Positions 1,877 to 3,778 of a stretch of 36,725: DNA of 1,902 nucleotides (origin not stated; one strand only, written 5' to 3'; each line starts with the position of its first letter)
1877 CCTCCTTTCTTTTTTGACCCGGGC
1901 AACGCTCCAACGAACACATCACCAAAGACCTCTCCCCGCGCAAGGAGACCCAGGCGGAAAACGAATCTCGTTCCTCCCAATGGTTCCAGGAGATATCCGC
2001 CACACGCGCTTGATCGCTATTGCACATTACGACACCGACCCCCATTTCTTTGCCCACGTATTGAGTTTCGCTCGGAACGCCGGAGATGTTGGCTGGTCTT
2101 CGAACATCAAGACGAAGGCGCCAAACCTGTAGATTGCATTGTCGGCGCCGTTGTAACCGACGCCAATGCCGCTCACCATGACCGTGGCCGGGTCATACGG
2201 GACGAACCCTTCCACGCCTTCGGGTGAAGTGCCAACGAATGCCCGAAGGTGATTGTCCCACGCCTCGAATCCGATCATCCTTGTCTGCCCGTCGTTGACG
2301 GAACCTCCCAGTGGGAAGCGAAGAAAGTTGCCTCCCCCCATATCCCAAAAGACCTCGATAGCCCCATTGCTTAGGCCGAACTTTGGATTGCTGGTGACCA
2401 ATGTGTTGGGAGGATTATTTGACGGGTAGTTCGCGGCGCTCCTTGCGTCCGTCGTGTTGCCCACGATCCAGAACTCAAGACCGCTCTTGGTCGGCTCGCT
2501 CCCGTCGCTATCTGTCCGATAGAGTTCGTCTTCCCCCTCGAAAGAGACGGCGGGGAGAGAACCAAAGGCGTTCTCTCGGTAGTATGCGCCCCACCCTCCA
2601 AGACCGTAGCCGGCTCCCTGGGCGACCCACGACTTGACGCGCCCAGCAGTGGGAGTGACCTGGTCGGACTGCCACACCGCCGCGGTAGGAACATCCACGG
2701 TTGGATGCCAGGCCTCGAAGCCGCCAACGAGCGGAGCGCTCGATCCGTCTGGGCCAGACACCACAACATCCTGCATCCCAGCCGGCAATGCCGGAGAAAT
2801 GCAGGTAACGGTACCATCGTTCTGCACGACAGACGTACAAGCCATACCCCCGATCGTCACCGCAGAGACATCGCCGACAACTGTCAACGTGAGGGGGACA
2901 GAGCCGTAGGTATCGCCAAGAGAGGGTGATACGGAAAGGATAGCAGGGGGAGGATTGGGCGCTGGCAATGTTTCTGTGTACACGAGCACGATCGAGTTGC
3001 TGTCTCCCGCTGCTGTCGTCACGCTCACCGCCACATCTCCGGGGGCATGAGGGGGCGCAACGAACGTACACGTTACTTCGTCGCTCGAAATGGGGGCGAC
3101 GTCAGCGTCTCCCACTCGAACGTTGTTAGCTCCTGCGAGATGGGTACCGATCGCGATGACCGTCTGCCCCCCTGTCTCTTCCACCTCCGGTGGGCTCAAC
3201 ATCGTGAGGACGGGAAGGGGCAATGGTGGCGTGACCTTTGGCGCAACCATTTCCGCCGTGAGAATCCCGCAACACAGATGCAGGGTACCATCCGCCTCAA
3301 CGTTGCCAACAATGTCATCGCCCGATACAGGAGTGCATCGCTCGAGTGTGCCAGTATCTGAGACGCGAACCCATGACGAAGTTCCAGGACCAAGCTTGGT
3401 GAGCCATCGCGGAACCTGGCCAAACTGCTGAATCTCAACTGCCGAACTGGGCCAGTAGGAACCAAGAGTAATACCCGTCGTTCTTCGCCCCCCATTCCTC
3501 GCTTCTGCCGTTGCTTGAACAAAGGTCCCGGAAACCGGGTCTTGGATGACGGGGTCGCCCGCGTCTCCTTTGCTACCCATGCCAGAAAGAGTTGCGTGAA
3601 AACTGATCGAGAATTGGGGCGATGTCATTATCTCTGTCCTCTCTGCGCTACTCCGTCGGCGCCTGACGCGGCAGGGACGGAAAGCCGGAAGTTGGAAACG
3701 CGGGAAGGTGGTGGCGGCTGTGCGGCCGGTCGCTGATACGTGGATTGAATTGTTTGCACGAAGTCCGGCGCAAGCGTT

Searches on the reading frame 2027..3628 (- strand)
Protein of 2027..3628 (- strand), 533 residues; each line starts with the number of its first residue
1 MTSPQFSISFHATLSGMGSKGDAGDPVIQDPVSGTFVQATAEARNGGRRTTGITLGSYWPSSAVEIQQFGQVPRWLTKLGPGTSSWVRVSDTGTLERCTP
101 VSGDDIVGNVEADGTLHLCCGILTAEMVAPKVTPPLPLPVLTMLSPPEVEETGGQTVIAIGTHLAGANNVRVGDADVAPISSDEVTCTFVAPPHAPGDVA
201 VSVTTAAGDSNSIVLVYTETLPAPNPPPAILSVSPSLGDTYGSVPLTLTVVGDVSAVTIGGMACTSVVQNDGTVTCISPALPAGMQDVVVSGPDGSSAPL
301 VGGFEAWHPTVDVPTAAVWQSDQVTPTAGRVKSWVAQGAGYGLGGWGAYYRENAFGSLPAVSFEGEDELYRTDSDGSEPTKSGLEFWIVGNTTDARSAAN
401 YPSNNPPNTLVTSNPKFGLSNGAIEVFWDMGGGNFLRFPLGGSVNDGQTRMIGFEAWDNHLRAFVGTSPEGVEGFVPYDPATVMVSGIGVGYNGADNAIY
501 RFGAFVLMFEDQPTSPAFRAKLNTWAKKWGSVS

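Call 98: find_encoding_contigs(protein=window:2027-3628:-, flank=10000, max_places=1)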
Protein window:2027-3628:- (533 aa): 2 contigs read that carry it; 1 place shown.
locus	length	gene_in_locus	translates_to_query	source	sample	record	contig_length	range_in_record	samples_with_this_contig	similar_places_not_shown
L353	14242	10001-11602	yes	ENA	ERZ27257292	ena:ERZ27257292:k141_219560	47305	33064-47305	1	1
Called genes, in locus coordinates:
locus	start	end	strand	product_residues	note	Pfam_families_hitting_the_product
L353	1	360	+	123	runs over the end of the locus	-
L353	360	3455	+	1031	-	-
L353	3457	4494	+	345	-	-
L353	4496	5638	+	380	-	-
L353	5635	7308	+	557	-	-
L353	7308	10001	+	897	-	-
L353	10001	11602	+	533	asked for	PF01833:TIG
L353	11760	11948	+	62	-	-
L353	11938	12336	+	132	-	-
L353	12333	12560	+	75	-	-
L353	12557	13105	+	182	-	PF01832:Glucosaminidase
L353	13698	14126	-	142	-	-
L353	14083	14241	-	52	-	?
